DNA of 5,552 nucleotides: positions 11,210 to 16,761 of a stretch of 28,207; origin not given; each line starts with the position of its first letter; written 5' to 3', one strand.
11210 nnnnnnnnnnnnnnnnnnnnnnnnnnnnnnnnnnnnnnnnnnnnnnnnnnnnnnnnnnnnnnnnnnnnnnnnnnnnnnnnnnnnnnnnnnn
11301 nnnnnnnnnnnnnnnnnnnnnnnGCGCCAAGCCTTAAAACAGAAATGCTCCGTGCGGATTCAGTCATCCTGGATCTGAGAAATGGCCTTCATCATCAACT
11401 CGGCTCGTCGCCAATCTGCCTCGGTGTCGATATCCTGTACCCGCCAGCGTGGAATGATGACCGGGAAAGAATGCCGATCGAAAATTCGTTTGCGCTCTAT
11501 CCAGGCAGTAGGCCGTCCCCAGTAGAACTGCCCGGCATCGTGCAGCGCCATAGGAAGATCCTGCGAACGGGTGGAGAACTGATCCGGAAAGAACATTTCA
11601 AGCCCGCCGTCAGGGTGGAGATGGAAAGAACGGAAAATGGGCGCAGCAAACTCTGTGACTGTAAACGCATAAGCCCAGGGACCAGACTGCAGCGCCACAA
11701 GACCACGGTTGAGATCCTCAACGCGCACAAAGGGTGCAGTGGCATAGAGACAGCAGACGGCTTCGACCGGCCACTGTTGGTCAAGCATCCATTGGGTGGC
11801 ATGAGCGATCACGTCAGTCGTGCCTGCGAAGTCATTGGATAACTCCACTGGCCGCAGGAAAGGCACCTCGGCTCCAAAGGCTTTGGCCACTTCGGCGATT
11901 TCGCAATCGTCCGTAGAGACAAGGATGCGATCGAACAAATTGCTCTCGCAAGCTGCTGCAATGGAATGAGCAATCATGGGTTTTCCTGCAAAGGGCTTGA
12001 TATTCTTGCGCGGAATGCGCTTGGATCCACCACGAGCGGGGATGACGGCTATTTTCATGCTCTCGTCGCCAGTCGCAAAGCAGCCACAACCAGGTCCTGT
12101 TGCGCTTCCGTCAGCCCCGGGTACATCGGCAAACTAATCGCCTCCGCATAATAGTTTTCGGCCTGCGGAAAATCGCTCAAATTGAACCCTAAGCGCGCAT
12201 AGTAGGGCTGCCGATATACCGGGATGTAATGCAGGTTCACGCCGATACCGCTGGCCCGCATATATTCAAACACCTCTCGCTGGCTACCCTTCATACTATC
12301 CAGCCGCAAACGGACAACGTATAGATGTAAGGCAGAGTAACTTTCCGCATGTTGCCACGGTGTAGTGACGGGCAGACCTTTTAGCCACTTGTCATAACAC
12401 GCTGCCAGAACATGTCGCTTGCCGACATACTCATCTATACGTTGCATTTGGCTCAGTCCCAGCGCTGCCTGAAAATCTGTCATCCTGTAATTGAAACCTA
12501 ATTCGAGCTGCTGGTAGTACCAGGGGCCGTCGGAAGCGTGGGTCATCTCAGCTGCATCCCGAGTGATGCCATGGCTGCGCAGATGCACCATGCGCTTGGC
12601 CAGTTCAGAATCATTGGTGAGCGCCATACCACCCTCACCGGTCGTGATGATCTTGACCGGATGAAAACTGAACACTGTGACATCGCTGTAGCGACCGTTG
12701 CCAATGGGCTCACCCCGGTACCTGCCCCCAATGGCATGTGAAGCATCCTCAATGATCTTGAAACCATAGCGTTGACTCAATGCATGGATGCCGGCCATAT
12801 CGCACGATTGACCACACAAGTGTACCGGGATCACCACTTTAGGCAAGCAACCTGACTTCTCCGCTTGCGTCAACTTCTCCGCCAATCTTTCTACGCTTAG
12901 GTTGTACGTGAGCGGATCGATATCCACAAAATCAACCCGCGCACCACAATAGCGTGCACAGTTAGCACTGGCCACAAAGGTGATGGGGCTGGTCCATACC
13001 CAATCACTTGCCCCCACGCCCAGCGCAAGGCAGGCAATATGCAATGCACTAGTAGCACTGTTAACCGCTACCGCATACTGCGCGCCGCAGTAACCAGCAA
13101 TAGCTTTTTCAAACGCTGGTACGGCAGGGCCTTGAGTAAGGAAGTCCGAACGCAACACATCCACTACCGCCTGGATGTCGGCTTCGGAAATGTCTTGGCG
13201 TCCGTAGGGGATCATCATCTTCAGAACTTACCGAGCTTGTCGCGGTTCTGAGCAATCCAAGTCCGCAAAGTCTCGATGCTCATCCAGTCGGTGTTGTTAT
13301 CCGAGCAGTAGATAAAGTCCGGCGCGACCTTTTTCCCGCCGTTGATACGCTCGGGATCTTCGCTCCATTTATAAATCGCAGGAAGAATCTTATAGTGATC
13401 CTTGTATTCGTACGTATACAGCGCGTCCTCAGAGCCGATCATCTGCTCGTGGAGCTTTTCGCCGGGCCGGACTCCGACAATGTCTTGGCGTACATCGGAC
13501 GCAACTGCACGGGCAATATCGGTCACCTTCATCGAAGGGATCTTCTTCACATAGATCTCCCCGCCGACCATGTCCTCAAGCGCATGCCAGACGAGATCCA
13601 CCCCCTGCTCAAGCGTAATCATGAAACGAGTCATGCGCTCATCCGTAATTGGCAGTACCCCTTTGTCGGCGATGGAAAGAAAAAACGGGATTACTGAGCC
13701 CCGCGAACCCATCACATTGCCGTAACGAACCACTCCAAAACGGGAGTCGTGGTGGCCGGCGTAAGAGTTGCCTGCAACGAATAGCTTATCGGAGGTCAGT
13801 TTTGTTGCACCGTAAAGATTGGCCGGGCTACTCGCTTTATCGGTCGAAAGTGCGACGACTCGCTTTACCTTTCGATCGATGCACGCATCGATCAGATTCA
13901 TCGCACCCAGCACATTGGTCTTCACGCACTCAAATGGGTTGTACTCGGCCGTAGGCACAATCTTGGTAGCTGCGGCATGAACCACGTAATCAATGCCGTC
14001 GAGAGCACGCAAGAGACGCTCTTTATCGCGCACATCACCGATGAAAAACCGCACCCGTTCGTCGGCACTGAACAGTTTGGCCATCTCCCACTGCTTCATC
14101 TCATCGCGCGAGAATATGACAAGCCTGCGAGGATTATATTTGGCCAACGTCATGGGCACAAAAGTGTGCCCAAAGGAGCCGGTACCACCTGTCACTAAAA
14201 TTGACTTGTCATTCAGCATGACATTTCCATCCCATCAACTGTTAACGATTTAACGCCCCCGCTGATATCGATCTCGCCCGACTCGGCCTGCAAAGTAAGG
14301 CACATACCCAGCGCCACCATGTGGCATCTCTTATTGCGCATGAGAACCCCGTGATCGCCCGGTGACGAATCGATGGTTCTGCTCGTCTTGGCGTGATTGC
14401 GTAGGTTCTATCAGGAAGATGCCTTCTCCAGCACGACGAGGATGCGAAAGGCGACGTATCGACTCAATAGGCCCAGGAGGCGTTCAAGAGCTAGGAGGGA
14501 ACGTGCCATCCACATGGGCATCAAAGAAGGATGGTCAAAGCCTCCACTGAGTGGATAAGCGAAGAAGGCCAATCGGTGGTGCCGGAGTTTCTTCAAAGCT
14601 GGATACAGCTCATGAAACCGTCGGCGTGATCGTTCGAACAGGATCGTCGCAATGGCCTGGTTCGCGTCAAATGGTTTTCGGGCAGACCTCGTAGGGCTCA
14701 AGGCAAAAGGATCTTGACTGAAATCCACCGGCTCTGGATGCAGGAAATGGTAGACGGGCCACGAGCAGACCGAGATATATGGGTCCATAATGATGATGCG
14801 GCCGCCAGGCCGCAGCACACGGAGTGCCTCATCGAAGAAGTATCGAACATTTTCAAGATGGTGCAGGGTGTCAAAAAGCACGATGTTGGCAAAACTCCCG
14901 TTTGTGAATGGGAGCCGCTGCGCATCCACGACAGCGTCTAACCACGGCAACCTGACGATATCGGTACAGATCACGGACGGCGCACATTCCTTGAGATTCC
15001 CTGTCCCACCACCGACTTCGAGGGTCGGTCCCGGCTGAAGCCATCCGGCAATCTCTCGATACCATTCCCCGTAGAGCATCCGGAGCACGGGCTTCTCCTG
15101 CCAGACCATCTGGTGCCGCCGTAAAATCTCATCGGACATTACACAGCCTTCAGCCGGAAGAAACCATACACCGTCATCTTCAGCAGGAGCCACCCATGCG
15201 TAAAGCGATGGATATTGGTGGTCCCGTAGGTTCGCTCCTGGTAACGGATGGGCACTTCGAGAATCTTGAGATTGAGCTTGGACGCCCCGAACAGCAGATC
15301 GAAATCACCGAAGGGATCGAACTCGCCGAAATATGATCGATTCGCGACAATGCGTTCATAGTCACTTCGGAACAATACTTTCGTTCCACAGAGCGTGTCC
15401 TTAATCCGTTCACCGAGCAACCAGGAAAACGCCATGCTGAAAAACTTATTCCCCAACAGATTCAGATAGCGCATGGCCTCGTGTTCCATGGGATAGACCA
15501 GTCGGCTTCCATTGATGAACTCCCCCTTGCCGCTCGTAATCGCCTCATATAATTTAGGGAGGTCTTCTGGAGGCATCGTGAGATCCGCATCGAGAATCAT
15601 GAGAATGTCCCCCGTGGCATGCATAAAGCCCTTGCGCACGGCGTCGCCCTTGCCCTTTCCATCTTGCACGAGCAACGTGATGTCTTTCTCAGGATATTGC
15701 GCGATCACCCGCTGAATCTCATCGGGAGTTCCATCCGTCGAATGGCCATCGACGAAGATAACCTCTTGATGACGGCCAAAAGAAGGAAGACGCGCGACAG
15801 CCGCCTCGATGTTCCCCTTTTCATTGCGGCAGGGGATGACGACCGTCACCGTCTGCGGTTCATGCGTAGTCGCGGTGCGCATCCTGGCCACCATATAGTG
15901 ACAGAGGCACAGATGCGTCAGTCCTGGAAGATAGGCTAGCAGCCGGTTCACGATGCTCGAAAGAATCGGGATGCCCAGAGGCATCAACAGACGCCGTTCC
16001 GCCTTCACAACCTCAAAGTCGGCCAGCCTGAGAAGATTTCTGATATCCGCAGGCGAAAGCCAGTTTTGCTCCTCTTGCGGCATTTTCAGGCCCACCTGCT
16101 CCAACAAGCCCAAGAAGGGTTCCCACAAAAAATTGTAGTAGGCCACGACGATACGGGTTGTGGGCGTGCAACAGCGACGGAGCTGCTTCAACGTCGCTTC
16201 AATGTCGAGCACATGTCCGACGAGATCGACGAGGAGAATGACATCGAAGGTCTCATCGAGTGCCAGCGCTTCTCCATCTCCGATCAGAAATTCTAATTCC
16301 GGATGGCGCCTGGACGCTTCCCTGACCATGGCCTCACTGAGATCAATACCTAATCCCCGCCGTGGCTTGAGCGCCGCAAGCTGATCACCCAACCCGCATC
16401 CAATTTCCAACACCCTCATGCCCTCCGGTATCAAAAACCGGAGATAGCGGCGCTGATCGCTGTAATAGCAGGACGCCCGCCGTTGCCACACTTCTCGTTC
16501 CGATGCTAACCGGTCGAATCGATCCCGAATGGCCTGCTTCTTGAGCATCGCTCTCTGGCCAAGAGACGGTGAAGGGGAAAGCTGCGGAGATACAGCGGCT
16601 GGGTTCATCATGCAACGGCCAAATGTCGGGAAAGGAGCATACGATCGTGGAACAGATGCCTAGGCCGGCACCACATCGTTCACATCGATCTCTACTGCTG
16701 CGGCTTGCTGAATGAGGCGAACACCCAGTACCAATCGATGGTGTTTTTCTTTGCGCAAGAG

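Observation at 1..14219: Pseudaminic acid pathway fused to an unusually long tailoring line: candidate route to an undescribed nonulosonic acid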

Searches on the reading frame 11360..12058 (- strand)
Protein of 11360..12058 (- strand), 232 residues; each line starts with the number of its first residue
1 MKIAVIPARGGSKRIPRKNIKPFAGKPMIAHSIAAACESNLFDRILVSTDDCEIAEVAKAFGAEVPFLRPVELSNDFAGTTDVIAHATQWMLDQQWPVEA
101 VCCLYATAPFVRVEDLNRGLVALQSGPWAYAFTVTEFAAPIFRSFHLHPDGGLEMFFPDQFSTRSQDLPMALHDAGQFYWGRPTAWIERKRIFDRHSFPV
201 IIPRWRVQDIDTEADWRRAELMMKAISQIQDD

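Call 3: search_protein_families(library=pfam, proteins=[window:11360-12058:-])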
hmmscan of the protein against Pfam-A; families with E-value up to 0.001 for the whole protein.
window:11360-12058:- (232 aa): 2 families
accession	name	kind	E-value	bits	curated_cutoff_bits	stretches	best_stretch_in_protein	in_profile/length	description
PF02348.25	CTP_transf_3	-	9.5e-27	94.7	22.6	1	3-126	1-117/217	Cytidylyltransferase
PF12804.13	NTP_transf_3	-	1.9e-05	25.3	27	1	5-133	2-121/160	MobA-like NTP transferase domain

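Call 5: search_protein_families(library=ncbifam, proteins=[window:11360-12058:-], max_evalue=0.01)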
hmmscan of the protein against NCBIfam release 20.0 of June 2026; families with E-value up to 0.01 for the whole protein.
window:11360-12058:- (232 aa): 10 families
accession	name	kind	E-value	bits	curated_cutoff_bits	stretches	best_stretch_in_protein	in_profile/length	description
TIGR03584.1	PseF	equivalog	4.9e-93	310.8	205.7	1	3-224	1-221/222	pseudaminic acid cytidylyltransferase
NF003952.0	PRK05450.1-5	subfamily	3.2e-16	59.2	193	1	3-125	4-118/250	3-deoxy-manno-octulosonate cytidylyltransferase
NF009905.0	PRK13368.1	subfamily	7.3e-15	55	255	1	3-116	4-107/243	3-deoxy-manno-octulosonate cytidylyltransferase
NF003950.0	PRK05450.1-3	subfamily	2.3e-14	53.3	234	1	3-91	4-87/248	3-deoxy-manno-octulosonate cytidylyltransferase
NF003948.0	PRK05450.1-1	equivalog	4.3e-12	45.8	281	1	3-131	7-128/248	3-deoxy-manno-octulosonate cytidylyltransferase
TIGR00466.1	kdsB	equivalog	1.8e-11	43.9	155.2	1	4-67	5-67/241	3-deoxy-manno-octulosonate cytidylyltransferase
NF010933.0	PRK14353.1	equivalog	0.00025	19.8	505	1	12-124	16-125/453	bifunctional UDP-N-acetylglucosamine diphosphorylase/glucosamine-1-phosphate N-acetyltransferase GlmU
TIGR03310.1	matur_MocA_YgfJ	equivalog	0.00032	20.7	186.45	1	4-53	2-52/188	molybdenum cofactor cytidylyltransferase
TIGR00453.1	ispD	equivalog_domain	0.00064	19.2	181.3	1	3-64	1-65/219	2-C-methyl-D-erythritol 4-phosphate cytidylyltransferase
TIGR01173.1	glmU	equivalog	0.005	15.7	366.85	1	17-118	19-112/452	bifunctional UDP-N-acetylglucosamine diphosphorylase/glucosamine-1-phosphate N-acetyltransferase GlmU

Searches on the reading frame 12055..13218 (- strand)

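Call 3: search_protein_families(library=pfam, proteins=[window:12055-13218:-])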
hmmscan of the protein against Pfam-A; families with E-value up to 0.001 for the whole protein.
window:12055-13218:- (387 aa): 2 families
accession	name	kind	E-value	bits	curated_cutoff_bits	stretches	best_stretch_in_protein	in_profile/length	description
PF01041.23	DegT_DnrJ_EryC1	-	6.3e-112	374.8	19.8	1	9-382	2-360/360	DegT/DnrJ/EryC1/StrS aminotransferase family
PF00155.27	Aminotran_1_2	-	9.6e-07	28.7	19.7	1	31-164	41-191/361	Aminotransferase class I and II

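Call 5: search_protein_families(library=ncbifam, proteins=[window:12055-13218:-], max_evalue=0.01)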
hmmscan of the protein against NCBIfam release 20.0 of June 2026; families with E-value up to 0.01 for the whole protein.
window:12055-13218:- (387 aa): 7 families
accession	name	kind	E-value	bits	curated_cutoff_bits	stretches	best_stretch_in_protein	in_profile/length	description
TIGR03588.1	PseC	equivalog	3.5e-172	572.6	423.5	1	2-382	1-377/380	UDP-4-amino-4,6-dideoxy-N-acetyl-beta-L-altrosamine transaminase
NF008658.2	PRK11658.1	equivalog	3.9e-79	266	631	1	3-382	5-374/379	UDP-4-amino-4-deoxy-L-arabinose aminotransferase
TIGR04181.1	NHT_00031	hypoth_equivalog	8.4e-72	242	420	1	10-364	8-357/359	LegC family aminotransferase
NF008687.0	PRK11706.1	equivalog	7.1e-55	186.3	375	1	2-381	1-370/375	dTDP-4-amino-4,6-dideoxygalactose transaminase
TIGR04427.1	PLP_DesI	equivalog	1.4e-43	149.5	650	1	21-385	41-383/390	dTDP-4-dehydro-6-deoxyglucose aminotransferase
NF011936.0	PRK15407.1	equivalog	8.5e-41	140.1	423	1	3-383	37-434/440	lipopolysaccharide biosynthesis protein RfbH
TIGR02379.1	ECA_wecE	subfamily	1.1e-40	139.6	434.85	1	3-381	2-371/376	dTDP-4-amino-4,6-dideoxy-D-glucose transaminase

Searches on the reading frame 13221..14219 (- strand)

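Call 3: search_protein_families(library=pfam, proteins=[window:13221-14219:-])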
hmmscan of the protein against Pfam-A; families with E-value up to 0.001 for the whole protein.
window:13221-14219:- (332 aa): 10 families
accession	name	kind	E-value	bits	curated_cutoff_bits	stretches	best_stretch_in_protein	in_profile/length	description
PF02719.21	Polysacc_synt_2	-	6.8e-94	314.8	20.2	1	7-278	1-291/293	Polysaccharide biosynthesis protein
PF01370.27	Epimerase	-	1.1e-22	81.1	20.9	1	7-223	1-237/240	NAD dependent epimerase/dehydratase family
PF01073.25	3Beta_HSD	-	8.5e-15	55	22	1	8-131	1-121/280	3-beta hydroxysteroid dehydrogenase/isomerase family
PF16363.11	GDP_Man_Dehyd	-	2.1e-14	54.2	27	1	8-128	1-131/332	GDP-mannose 4,6 dehydratase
PF13460.12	NAD_binding_10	-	1.4e-09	38.6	27.2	1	11-131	1-103/184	NAD(P)H-binding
PF04321.23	RmlD_sub_bind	-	1.1e-07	31.7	27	1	7-149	3-138/287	RmlD substrate binding domain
PF08659.16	KR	-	5.2e-07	30.2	22.6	1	7-125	3-135/180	KR domain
PF05368.20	NmrA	-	7.2e-07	29.5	27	1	4-122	2-103/298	NmrA-like family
PF07993.18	NAD_binding_4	-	1.5e-05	24.7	20.1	1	10-132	2-142/258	Male sterility protein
PF00106.31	adh_short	-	0.00012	22.1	26.6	1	5-140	1-153/195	short chain dehydrogenase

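Call 5: search_protein_families(library=ncbifam, proteins=[window:13221-14219:-], max_evalue=0.01)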
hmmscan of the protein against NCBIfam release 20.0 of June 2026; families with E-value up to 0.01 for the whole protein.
window:13221-14219:- (332 aa): 28 families (the best 25 are shown)
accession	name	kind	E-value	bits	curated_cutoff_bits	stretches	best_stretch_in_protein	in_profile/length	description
TIGR03589.1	PseB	equivalog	4.7e-158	525.2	407.75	1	1-321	1-323/324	UDP-N-acetylglucosamine 4,6-dehydratase (inverting)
TIGR04130.1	FnlA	equivalog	3.3e-72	243.2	730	1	1-320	1-323/337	UDP-N-acetylglucosamine 4,6-dehydratase/5-epimerase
TIGR04180.1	EDH_00030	hypoth_equivalog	7.5e-17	61.3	475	1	7-140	1-149/297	NAD-dependent 4,6-dehydratase LegB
TIGR01179.1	galE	equivalog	4.2e-14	52.1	262.3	1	7-173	2-180/332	UDP-glucose 4-epimerase GalE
TIGR01181.1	dTDP_gluc_dehyt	equivalog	1.8e-12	47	365.1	1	7-129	2-128/321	dTDP-glucose 4,6-dehydratase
TIGR02622.1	CDP_4_6_dhtase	equivalog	1.9e-12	47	278.45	1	3-129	3-132/352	CDP-glucose 4,6-dehydratase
NF041293.1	G6PDh_Azf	equivalog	6e-11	42.2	400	1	4-129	2-118/252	NAD-dependent glucose-6-phosphate dehydrogenase Azf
TIGR03466.1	HpnA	hypoth_equivalog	8.2e-11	41.3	367.65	1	6-126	2-113/327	hopanoid-associated sugar epimerase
NF052578.1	StrlDmthSdmBMthl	equivalog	2.5e-10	40.6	600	1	7-128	3-115/328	sterol demethylase protein SdmB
NF042422.1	oxyalk_red_OleD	equivalog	1.1e-09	38.1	580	1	7-127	3-111/329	2-alkyl-3-oxoalkanoate reductase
TIGR02197.1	heptose_epim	equivalog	7.7e-09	35.1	274.6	1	7-174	1-175/316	ADP-glyceromanno-heptose 6-epimerase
NF007956.0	PRK10675.1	subfamily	1.3e-07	31.1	394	1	7-137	3-129/338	UDP-glucose 4-epimerase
NF042423.1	oxyalk_red_Shew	equivalog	1.5e-07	30.8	580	1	5-127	9-119/331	2-alkyl-3-oxoalkanoate reductase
NF045894.1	PKS_plus_SDR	equivalog_domain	3.1e-07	28.4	1740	1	5-127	1158-1293/1515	type I polyketide synthase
TIGR01214.1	rmlD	equivalog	1.8e-06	27.2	224.05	1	7-127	2-101/285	dTDP-4-dehydrorhamnose reductase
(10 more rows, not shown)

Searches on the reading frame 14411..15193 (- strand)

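Call 4: search_protein_families(library=pfam, proteins=[window:14411-15193:-])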
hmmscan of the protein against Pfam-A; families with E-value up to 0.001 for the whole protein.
window:14411-15193:- (260 aa): 5 families
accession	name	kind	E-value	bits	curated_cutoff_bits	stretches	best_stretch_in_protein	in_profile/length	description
PF08241.18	Methyltransf_11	-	8.7e-11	42.8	21.2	1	88-135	48-95/95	Methyltransferase domain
PF13489.12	Methyltransf_23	-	8.8e-09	35.7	27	1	52-142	21-123/164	Methyltransferase domain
PF13649.12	Methyltransf_25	-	7.1e-07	30.3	27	1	88-131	52-97/97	Methyltransferase domain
PF08242.18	Methyltransf_12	-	5.9e-05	24.1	30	0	96-133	64-98/98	Methyltransferase domain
PF13847.12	Methyltransf_31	-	0.0003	20.9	27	1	89-139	61-113/145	Methyltransferase domain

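Call 6: search_protein_families(library=ncbifam, proteins=[window:14411-15193:-], max_evalue=0.01)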
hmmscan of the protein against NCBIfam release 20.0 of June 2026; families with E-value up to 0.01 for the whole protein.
window:14411-15193:- (260 aa): 12 families
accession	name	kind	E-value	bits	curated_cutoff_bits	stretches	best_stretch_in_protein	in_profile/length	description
NF045823.1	PthPhpthDimycoMt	equivalog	3.4e-08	33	300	1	75-137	105-168/256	phthiotriol/phenolphthiotriol dimycocerosates methyltransferase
NF045825.1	FAmtase_mtf2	equivalog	7.5e-08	31.9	400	1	75-137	97-160/248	fatty-acid O-methyltransferase Mtf2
NF045667.1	MTase_DVU1556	equivalog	1.7e-05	24.3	155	1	89-140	73-124/213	DVU_1556 family methyltransferase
NF001241.0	PRK00216.1-2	equivalog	4.9e-05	23.1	327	1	87-137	99-149/231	demethylmenaquinone methyltransferase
NF038261.1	rhodoquin_RquA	equivalog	0.00023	21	175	1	83-167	98-183/218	rhodoquinone biosynthesis methyltransferase RquA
TIGR01934.1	MenG_MenH_UbiE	subfamily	0.00064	19.1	158.35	1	89-143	95-149/223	ubiquinone/menaquinone biosynthesis methyltransferase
NF001240.0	PRK00216.1-1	equivalog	0.00079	18.6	378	1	88-137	121-170/251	bifunctional demethylmenaquinone methyltransferase/2-methoxy-6-polyprenyl-1,4-benzoquinol methylase UbiE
NF043040.1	corrin_prot_MT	hypoth_equivalog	0.0015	18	180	0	104-139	114-151/216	corrinoid protein-associated methyltransferase CpaM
NF041536.1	ArsM_DUF2284_UU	exception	0.0015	16.9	575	1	89-138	134-183/459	arsenite methyltransferase/DUF2284 domain selenoprotein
NF041537.1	ArsM_AhpD_UU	exception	0.0023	16.8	510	1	89-138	134-183/345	arsenite methyltransferase/AhpD domain selenoprotein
NF047649.1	MTase_UXPK_star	exception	0.0028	16.7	460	1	88-138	134-184/283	methyltransferase/UXPK-star double selenoprotein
NF052510.1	methyltran_MpqE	exception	0.0033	16.9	335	1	89-137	105-153/234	methyl-plastoquinone biosynthesis methyltransferase MpqE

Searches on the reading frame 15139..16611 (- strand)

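Call 4: search_protein_families(library=pfam, proteins=[window:15139-16611:-])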
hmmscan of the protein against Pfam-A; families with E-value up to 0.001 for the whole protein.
window:15139-16611:- (490 aa): 9 families
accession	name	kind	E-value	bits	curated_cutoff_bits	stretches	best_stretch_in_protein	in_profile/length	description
PF00535.33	Glycos_transf_2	-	6.7e-25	88.4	23.3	1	256-385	1-130/168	Glycosyl transferase family 2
PF13489.12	Methyltransf_23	-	8.8e-19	68.3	27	1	43-203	2-163/164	Methyltransferase domain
PF13649.12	Methyltransf_25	-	3.3e-13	50.6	27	1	67-150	1-95/97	Methyltransferase domain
PF08241.18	Methyltransf_11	-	4.9e-13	50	21.2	1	68-155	1-94/95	Methyltransferase domain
PF08242.18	Methyltransf_12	-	4.5e-11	43.8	30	1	68-152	1-96/98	Methyltransferase domain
PF13847.12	Methyltransf_31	-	5.3e-11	42.8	27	1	63-169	3-114/145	Methyltransferase domain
PF13641.12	Glyco_tranf_2_3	-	1.1e-09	39.1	27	1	252-416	1-168/230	Glycosyltransferase like family 2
PF10111.15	Glyco_tranf_2_2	-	3.2e-09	37.1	27.3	1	256-377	1-125/276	Glycosyltransferase like family 2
PF07021.18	MetW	-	1.3e-07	31.9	21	1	55-206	5-158/193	Methionine biosynthesis protein MetW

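Call 6: search_protein_families(library=ncbifam, proteins=[window:15139-16611:-], max_evalue=0.01)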
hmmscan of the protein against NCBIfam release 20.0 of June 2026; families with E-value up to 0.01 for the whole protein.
window:15139-16611:- (490 aa): 34 families (the best 25 are shown)
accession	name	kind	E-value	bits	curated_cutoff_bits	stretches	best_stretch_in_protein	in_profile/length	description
TIGR04182.1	glyco_TIGR04182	equivalog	7.1e-34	117.5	325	1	255-482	2-215/293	S-layer glycoprotein N-glycosyltransferase AglJ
NF041391.1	DPhHxTase_Halo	equivalog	7.3e-18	64.3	375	1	280-473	23-198/213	dolichyl-phosphate hexose transferase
TIGR04283.1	glyco_like_mftF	equivalog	5.2e-14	52.4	182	1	256-360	2-98/221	TIGR04283 family arsenosugar biosynthesis glycosyltransferase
NF010496.0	PRK13915.1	equivalog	1.4e-13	50.6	262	1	244-347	24-130/307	glucosyl-3-phosphoglycerate synthase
NF007986.1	PRK10714.1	equivalog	2.7e-13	49.6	529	1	252-360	5-117/316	undecaprenyl-phosphate 4-deoxy-4-formamido-L-arabinose transferase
TIGR03937.1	PgaC_IcaA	equivalog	1.1e-11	44.4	422.3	1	242-346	34-138/407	poly-beta-1,6-N-acetyl-D-glucosamine synthase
NF045667.1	MTase_DVU1556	equivalog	3.8e-10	39.6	155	1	61-156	20-119/213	DVU_1556 family methyltransferase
TIGR03965.1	mycofact_glyco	equivalog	4.6e-10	39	280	1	238-356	59-177/467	mycofactocin biosynthesis glycosyltransferase MftF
NF047588.1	GlcsyltransPgfSStrep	equivalog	9.6e-10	38.2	500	1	255-427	3-173/308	glycosyltransferase PgfS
TIGR02081.1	metW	equivalog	1.5e-08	34.4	189.5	1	56-206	6-158/194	methionine biosynthesis protein MetW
TIGR01983.1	UbiG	equivalog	1.2e-07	31.3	102.95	1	63-167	49-162/228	bifunctional 2-polyprenyl-6-hydroxyphenol methylase/3-demethylubiquinol 3-O-methyltransferase UbiG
TIGR02021.1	BchM-ChlM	equivalog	1.4e-07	31.2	158.9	1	62-205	53-204/218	magnesium protoporphyrin IX methyltransferase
NF041875.1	EPS_EpsD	equivalog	1.8e-07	30.8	370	1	255-351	1-97/325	exopolysaccharide biosynthesis glycosyltransferase EpsD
TIGR03469.1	HpnB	hypoth_equivalog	2.1e-07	30.3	379.25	1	252-360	43-162/386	hopene-associated glycosyltransferase HpnB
TIGR02072.1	BioC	equivalog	5.7e-07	29.6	184.95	1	65-207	36-179/244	malonyl-ACP O-methyltransferase BioC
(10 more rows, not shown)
